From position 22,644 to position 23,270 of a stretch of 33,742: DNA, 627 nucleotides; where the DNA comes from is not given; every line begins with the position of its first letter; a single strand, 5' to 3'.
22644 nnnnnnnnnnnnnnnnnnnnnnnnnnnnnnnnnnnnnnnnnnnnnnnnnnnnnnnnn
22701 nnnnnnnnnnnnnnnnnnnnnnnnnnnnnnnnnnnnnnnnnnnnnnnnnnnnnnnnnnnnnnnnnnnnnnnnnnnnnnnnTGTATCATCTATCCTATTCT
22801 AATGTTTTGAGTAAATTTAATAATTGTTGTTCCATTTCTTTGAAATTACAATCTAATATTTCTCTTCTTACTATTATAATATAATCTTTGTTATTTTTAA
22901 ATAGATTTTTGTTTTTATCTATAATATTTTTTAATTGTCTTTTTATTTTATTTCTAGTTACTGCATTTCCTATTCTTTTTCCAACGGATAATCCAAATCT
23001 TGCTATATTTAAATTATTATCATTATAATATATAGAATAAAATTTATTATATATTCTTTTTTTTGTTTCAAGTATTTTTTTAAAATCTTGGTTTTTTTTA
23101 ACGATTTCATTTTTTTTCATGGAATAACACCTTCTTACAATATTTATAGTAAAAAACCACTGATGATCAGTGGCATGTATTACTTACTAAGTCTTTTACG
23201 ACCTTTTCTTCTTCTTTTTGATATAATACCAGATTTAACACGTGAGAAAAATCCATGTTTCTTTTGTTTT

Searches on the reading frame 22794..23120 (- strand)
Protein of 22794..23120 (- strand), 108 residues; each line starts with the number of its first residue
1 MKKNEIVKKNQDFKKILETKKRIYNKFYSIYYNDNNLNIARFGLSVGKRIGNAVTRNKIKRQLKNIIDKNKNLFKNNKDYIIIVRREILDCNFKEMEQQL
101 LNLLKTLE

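Call 8: search_protein_families(library=pfam, proteins=[window:22794-23120:-])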
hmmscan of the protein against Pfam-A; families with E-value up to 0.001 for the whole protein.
window:22794-23120:- (108 aa): 1 family
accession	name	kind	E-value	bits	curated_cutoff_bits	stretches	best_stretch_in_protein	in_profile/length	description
PF00825.24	Ribonuclease_P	-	1.4e-28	99.5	22.3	1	1-107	1-108/109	Ribonuclease P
